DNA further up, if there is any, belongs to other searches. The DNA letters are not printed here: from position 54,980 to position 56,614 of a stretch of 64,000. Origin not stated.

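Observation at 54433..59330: Quinone/thiol redox module wired to a two-component system: NarI-like cytochrome b plus HdrD-like Fe-S/CCG protein carrying a C-terminal receiver domain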

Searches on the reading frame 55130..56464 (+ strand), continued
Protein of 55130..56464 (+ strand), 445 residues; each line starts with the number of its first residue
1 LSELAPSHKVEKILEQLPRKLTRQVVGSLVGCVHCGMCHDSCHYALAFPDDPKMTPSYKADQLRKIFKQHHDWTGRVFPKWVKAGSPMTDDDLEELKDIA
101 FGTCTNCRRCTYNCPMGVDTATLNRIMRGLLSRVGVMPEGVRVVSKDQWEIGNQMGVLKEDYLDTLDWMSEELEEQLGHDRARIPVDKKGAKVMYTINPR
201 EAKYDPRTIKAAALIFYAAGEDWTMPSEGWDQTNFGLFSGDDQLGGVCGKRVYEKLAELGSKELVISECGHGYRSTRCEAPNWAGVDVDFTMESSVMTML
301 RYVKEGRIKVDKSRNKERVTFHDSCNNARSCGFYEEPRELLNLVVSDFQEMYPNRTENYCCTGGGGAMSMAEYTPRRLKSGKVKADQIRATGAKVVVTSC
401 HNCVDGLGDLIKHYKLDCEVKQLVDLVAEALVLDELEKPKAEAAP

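Call 37: search_protein_families(library=ncbifam, proteins=[P0127, P0134, P0141, P0142, P0145, P0147, P0155, P0160, P0182, P0184], max_evalue=1e-40)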
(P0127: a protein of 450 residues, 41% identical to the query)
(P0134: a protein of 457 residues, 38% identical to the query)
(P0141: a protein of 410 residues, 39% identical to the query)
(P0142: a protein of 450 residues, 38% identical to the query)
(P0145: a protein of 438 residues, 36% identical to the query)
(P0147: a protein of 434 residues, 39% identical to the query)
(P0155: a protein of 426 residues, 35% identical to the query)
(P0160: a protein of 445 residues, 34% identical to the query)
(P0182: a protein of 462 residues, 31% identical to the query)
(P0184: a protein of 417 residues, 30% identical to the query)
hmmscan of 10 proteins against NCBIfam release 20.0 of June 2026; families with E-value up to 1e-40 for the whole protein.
P0127 (450 aa): 3 families
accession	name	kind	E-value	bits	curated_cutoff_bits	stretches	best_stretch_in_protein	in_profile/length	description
NF045711.1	sulf_resp_HmcF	equivalog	1.1e-95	321.1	750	1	8-449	26-456/457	sulfate respiration complex iron-sulfur protein HmcF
NF045724.1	ferredox_TmcB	equivalog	9.6e-89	297.9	735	1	16-440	13-426/430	electron transfer complex ferredoxin TmcB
NF045796.1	DsrK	equivalog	9.2e-74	248.7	400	1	40-445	47-438/453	sulfate reduction electron transfer complex DsrMKJOP subunit DsrK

P0134 (457 aa): 3 families
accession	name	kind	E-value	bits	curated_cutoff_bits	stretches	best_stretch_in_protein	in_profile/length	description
NF045711.1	sulf_resp_HmcF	equivalog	1e-73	248.7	750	1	35-450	40-445/457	sulfate respiration complex iron-sulfur protein HmcF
NF045724.1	ferredox_TmcB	equivalog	1.1e-73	248.3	735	1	36-454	22-428/430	electron transfer complex ferredoxin TmcB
NF045796.1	DsrK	equivalog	2.1e-72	244.2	400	1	32-454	29-435/453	sulfate reduction electron transfer complex DsrMKJOP subunit DsrK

P0141 (410 aa): 3 families
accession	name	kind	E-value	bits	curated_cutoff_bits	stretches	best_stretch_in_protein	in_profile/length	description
NF045711.1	sulf_resp_HmcF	equivalog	9.4e-77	258.7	750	1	11-405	45-446/457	sulfate respiration complex iron-sulfur protein HmcF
NF045724.1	ferredox_TmcB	equivalog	1.3e-76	257.9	735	1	22-407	37-427/430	electron transfer complex ferredoxin TmcB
NF045796.1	DsrK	equivalog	1.8e-58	198.3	400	1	10-409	32-436/453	sulfate reduction electron transfer complex DsrMKJOP subunit DsrK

P0142 (450 aa): 3 families
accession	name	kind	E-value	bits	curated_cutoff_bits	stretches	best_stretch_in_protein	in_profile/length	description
NF045796.1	DsrK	equivalog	3.1e-135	451.3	400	1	34-450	30-437/453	sulfate reduction electron transfer complex DsrMKJOP subunit DsrK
NF045724.1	ferredox_TmcB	equivalog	2.5e-74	250.4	735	1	31-444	19-424/430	electron transfer complex ferredoxin TmcB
NF045711.1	sulf_resp_HmcF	equivalog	3e-60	204.3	750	1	44-439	49-440/457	sulfate respiration complex iron-sulfur protein HmcF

P0145 (438 aa): 3 families
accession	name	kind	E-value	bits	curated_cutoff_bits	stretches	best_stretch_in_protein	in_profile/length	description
NF045796.1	DsrK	equivalog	6.5e-99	331.6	400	1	31-436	43-435/453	sulfate reduction electron transfer complex DsrMKJOP subunit DsrK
NF045711.1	sulf_resp_HmcF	equivalog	5.3e-74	249.7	750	1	9-424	36-437/457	sulfate respiration complex iron-sulfur protein HmcF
NF045724.1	ferredox_TmcB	equivalog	2.7e-67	227.2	735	1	33-433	36-425/430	electron transfer complex ferredoxin TmcB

P0147 (434 aa): 3 families
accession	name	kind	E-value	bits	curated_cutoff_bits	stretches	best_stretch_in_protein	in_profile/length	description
NF045711.1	sulf_resp_HmcF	equivalog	4.3e-128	428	750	1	7-425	38-456/457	sulfate respiration complex iron-sulfur protein HmcF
NF045724.1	ferredox_TmcB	equivalog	4.1e-103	345.3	735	1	12-417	24-427/430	electron transfer complex ferredoxin TmcB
NF045796.1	DsrK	equivalog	2.3e-41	141.8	400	1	22-422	43-439/453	sulfate reduction electron transfer complex DsrMKJOP subunit DsrK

P0155 (426 aa): 3 families
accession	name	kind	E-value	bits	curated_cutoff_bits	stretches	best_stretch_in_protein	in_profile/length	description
NF045796.1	DsrK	equivalog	7.5e-75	252.3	400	1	23-425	49-437/453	sulfate reduction electron transfer complex DsrMKJOP subunit DsrK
NF045724.1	ferredox_TmcB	equivalog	4.1e-74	249.7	735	1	5-422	22-427/430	electron transfer complex ferredoxin TmcB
NF045711.1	sulf_resp_HmcF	equivalog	8.3e-74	249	750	1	4-412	39-438/457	sulfate respiration complex iron-sulfur protein HmcF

P0160 (445 aa): 3 families
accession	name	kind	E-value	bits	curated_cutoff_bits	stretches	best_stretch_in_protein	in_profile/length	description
NF045724.1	ferredox_TmcB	equivalog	5.9e-218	723.6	735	1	9-435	3-429/430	electron transfer complex ferredoxin TmcB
NF045711.1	sulf_resp_HmcF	equivalog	1.7e-110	369.9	750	1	31-441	44-456/457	sulfate respiration complex iron-sulfur protein HmcF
NF045796.1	DsrK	equivalog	8.8e-55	186.1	400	1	19-431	21-436/453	sulfate reduction electron transfer complex DsrMKJOP subunit DsrK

P0182 (462 aa): 3 families
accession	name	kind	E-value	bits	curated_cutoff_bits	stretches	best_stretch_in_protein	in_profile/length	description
NF045711.1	sulf_resp_HmcF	equivalog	4.1e-56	190.7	750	1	58-439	56-428/457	sulfate respiration complex iron-sulfur protein HmcF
NF045724.1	ferredox_TmcB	equivalog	2.3e-52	178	735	1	39-442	17-410/430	electron transfer complex ferredoxin TmcB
NF045796.1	DsrK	equivalog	4.2e-52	177.3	400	1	60-462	48-437/453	sulfate reduction electron transfer complex DsrMKJOP subunit DsrK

P0184 (417 aa): 3 families
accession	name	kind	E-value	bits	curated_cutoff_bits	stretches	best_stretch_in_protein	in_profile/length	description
NF045796.1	DsrK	equivalog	6.4e-52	176.7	400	1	17-415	42-435/453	sulfate reduction electron transfer complex DsrMKJOP subunit DsrK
NF045724.1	ferredox_TmcB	equivalog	7.8e-49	166.4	735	1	17-415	33-428/430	electron transfer complex ferredoxin TmcB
NF045711.1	sulf_resp_HmcF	equivalog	2.2e-48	165.2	750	1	2-402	37-436/457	sulfate respiration complex iron-sulfur protein HmcF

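Call 60: list_cluster_members(proteins=[P0122, P0125, P0115, P0039, P0078])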
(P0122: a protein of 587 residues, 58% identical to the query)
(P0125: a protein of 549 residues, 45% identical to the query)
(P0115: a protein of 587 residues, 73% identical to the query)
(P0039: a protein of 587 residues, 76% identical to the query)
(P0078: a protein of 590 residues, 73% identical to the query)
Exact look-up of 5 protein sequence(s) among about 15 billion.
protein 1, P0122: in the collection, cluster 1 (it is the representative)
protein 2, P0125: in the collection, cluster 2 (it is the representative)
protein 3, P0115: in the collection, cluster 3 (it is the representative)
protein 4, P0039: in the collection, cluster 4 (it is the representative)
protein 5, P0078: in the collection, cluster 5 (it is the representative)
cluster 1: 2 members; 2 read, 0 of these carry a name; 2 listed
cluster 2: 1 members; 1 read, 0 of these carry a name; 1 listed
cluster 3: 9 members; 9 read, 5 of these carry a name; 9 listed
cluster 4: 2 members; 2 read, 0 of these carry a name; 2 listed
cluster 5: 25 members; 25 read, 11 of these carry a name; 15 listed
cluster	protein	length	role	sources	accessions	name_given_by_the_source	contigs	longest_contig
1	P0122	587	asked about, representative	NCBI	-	-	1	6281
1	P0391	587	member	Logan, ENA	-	-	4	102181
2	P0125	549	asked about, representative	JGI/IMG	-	-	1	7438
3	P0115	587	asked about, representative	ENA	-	-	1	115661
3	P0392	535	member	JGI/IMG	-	Fe-S oxidoreductase/ActR/RegA family two-component response regulator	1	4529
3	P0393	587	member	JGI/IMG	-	Fe-S oxidoreductase/CheY-like chemotaxis protein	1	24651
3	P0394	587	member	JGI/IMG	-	Fe-S oxidoreductase/ActR/RegA family two-component response regulator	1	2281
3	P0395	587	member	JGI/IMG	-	Fe-S oxidoreductase/CheY-like chemotaxis protein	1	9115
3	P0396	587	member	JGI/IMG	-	Fe-S oxidoreductase/CheY-like chemotaxis protein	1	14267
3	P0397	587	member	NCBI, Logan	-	-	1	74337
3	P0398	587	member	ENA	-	-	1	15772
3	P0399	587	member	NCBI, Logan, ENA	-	-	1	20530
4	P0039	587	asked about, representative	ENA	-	-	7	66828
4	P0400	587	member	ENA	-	-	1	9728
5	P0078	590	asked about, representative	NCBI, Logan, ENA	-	-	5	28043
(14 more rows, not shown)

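Call 61: find_encoding_contigs(protein=P0125, flank=6000, max_places=3)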
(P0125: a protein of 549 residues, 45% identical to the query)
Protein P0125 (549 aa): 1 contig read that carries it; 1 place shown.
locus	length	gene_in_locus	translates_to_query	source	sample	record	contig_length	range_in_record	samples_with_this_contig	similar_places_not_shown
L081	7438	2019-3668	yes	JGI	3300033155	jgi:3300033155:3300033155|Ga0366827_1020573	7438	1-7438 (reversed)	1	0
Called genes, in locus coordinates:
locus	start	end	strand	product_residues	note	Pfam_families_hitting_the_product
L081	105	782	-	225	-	PF06114:Peptidase_M78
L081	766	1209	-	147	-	PF13560:HTH_31 (weak), PF01381:HTH_3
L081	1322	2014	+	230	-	PF02665:Nitrate_red_gam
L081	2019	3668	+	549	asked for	PF13183:Fer4_8, PF13534:Fer4_17, PF02754:CCG, PF04358:DsrC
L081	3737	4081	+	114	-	PF04358:DsrC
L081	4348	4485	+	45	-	-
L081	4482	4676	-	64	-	-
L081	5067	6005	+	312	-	-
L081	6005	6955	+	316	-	PF13183:Fer4_8, PF13237:Fer4_10 (faint), PF13484:Fer4_16 (faint), PF13534:Fer4_17 (weak)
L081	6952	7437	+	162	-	?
